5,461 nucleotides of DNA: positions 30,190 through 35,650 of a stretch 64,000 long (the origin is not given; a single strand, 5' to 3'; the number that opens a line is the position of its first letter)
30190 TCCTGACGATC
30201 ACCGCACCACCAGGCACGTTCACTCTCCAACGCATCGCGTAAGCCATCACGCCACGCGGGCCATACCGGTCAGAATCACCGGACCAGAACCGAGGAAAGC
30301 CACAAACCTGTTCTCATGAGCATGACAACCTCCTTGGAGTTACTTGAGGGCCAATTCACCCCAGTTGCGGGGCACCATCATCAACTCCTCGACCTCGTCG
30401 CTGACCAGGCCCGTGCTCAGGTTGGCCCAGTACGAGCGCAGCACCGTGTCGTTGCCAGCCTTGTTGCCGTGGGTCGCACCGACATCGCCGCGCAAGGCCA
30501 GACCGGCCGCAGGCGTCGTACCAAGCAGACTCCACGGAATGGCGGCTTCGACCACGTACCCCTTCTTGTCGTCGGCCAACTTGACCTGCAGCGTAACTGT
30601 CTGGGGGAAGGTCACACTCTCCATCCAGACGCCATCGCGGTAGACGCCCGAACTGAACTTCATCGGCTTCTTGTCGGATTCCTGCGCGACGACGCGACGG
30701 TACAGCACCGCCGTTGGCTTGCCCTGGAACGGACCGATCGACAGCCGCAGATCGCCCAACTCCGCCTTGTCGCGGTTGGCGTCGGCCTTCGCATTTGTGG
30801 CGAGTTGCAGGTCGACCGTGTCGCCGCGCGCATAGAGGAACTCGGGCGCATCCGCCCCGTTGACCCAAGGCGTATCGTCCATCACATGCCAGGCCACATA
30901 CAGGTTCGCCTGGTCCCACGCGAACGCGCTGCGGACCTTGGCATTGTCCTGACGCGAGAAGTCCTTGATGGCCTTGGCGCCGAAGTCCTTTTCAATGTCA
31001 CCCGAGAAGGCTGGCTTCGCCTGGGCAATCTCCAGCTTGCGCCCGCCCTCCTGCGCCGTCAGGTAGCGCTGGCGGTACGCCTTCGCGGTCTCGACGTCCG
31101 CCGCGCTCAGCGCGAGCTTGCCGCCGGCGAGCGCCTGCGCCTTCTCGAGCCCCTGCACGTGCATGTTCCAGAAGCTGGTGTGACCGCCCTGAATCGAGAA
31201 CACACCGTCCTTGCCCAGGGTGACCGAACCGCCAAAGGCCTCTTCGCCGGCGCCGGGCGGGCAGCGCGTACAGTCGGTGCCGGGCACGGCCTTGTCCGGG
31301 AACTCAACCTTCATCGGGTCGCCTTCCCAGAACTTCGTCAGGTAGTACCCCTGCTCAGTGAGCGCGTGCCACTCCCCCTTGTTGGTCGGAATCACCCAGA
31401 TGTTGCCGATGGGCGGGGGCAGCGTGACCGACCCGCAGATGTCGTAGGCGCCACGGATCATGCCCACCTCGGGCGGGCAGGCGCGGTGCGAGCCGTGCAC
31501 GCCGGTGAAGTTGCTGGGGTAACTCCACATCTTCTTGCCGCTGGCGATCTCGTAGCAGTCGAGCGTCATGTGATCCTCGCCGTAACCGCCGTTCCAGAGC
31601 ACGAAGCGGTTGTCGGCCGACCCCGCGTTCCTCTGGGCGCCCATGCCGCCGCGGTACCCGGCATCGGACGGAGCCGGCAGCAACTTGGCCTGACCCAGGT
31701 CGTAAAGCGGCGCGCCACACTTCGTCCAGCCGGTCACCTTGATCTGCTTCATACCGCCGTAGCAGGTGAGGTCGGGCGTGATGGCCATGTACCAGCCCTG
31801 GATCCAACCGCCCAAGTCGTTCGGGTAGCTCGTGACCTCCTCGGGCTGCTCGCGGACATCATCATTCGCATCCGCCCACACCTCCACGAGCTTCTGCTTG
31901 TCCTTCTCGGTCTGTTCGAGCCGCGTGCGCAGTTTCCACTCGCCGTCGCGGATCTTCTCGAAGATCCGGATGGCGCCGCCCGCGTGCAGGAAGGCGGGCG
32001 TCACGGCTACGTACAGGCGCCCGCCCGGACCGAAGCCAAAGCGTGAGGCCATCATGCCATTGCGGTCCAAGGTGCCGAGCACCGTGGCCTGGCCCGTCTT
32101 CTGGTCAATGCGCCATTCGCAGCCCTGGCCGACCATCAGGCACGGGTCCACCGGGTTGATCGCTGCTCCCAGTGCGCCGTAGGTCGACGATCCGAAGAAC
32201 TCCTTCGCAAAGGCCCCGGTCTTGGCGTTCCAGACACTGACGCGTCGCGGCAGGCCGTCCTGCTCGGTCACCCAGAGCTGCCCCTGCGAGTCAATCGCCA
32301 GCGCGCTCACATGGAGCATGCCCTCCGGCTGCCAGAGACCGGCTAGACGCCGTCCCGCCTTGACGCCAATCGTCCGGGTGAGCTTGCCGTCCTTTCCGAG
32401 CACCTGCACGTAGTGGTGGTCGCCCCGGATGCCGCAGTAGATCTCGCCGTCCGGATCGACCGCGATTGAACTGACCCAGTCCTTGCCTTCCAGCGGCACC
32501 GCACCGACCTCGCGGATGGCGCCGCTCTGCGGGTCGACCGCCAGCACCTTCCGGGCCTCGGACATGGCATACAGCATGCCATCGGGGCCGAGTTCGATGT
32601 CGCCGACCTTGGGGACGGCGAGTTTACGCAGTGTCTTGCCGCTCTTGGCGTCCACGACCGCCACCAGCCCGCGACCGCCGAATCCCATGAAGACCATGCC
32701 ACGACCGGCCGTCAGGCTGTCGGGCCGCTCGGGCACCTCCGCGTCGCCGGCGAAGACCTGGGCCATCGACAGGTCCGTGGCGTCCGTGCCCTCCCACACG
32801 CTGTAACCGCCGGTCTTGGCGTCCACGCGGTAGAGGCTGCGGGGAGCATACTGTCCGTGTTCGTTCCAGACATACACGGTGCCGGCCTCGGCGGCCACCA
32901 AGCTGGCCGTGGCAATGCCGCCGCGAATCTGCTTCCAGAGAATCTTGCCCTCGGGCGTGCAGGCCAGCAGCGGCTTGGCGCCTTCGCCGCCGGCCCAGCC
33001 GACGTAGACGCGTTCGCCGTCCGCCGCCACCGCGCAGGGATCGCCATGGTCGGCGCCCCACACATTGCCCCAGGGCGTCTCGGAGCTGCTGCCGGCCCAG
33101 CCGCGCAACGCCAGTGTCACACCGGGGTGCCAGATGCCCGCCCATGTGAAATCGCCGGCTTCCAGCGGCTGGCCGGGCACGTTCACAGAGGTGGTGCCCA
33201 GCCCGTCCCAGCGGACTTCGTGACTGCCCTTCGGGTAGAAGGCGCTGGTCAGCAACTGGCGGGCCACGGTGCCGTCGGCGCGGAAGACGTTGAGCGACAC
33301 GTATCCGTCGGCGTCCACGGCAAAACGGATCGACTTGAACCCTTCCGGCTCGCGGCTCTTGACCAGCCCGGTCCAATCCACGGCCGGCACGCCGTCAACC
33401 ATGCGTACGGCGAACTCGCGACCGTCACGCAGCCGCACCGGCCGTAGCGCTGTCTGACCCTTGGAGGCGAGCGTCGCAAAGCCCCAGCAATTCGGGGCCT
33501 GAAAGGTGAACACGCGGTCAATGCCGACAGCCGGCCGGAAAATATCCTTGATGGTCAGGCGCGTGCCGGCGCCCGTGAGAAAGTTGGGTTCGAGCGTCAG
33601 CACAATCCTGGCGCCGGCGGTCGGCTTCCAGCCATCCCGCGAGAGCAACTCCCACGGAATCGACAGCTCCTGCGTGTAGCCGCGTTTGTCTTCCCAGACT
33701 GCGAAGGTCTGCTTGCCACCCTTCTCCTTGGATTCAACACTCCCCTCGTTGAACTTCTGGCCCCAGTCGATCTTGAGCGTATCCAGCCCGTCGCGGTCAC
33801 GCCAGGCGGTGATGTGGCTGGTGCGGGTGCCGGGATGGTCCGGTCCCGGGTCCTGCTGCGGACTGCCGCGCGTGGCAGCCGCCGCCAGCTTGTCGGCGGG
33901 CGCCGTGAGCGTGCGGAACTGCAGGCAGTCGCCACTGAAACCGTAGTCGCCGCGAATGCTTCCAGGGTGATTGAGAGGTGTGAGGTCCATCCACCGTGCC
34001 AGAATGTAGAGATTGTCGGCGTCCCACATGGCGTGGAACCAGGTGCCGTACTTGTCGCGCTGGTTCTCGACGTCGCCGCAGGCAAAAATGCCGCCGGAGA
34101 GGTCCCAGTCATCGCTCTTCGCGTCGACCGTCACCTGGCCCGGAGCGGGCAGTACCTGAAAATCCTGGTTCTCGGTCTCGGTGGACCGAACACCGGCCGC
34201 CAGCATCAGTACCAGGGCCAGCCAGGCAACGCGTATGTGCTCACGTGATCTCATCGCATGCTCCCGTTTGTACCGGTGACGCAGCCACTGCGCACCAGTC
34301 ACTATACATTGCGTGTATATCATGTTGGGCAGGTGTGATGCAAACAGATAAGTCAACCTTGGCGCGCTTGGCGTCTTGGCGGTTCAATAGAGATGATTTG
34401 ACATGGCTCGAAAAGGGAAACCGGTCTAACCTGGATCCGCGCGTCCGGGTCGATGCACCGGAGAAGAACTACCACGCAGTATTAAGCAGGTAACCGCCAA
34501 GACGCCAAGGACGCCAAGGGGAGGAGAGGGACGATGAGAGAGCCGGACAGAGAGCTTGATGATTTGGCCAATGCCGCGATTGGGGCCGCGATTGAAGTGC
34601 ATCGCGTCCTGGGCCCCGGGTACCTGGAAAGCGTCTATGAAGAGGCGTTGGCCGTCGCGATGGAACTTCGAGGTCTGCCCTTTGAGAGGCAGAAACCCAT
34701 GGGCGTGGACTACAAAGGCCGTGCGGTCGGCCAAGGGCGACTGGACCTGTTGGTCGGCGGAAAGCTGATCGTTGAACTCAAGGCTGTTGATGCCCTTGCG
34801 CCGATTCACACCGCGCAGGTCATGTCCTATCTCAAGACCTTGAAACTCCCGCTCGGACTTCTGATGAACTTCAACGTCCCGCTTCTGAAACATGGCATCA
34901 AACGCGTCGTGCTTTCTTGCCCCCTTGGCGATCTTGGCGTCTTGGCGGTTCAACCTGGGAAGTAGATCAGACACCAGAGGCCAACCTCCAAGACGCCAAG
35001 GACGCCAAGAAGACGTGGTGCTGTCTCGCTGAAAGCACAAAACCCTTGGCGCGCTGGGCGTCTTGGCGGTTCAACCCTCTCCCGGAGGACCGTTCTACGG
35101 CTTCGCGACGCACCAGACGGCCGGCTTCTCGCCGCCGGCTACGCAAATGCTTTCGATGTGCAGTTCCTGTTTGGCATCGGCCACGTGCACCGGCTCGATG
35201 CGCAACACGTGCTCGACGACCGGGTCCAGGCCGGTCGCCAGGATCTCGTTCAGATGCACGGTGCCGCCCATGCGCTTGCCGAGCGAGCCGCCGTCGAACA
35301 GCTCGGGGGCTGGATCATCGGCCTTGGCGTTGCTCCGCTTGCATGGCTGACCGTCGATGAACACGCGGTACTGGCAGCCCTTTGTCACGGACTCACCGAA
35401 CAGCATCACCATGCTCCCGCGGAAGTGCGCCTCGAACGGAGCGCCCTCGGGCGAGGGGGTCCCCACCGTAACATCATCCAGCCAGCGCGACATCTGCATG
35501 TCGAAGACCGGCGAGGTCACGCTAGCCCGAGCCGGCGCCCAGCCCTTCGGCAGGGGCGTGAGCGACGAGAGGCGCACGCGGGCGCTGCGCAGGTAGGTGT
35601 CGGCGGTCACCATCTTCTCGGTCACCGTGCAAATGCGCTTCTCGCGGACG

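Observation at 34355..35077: GxxExxY nuclease-like gene carried in a cassette bounded by nested inverted and direct triple-hexamer repeats; the same repeat architecture with other hexamers sits beside other small accessory genes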

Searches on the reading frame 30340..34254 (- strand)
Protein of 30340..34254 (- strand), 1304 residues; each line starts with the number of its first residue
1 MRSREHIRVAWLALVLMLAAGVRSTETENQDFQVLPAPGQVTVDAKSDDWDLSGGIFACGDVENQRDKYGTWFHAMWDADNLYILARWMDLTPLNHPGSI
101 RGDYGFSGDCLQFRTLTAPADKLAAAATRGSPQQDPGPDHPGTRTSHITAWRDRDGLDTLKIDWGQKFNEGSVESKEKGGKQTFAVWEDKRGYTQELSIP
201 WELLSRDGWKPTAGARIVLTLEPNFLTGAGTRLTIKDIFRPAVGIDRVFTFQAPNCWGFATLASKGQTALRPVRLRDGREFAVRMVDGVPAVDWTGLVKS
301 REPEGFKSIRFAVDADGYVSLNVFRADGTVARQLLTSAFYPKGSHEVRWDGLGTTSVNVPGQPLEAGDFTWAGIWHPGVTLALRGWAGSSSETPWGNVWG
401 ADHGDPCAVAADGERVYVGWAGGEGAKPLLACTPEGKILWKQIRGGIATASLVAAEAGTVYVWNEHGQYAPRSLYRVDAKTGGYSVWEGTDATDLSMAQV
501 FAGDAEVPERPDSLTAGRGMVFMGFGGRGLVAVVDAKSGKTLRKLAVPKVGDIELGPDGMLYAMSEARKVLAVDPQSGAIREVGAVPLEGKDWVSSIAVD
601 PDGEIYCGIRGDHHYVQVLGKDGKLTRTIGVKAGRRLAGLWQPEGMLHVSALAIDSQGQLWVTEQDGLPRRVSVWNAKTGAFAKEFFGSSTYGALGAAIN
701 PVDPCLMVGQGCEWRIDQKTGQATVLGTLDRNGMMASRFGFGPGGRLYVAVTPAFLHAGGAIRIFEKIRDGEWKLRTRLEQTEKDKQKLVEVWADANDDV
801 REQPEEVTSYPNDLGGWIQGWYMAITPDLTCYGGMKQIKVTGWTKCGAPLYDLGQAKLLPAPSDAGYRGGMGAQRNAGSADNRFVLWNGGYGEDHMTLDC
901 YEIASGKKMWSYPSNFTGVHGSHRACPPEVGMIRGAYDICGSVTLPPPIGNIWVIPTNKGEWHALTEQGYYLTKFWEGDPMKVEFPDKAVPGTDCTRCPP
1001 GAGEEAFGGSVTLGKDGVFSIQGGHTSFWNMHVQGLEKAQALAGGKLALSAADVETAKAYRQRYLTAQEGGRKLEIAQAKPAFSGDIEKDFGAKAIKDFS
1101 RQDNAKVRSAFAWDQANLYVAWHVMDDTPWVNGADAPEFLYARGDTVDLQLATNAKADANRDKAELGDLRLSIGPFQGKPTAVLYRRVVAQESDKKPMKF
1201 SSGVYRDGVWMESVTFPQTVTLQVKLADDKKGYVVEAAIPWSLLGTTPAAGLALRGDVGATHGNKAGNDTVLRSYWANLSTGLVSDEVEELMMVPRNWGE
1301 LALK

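Call 37: search_protein_families(library=pfam, proteins=[window:30340-34254:-], max_evalue=0.001)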
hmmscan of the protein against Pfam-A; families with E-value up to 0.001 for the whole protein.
window:30340-34254:- (1304 aa): 1 family
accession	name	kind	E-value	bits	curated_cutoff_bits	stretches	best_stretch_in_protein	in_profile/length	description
PF06452.16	CBM9_1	-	9.7e-11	42.3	23.4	0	173-263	102-183/185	Carbohydrate family 9 binding domain-like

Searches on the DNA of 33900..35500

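Call 27: search_rna_families(source=window, start=33900, end=35500, threshold=evalue, max_evalue=1)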
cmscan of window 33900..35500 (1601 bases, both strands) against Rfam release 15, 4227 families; matches with E-value up to 1: 2.
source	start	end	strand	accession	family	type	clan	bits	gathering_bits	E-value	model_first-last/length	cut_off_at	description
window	34906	35002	-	RF02994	IMPDH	Gene; sRNA;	-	22.3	95.4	0.093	1-108/108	no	IMPDH RNA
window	34933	35000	-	RF03497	MIR5038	Gene; miRNA;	-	22.1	70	0.29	1-75/75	no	MIR5038 microRNA precursor family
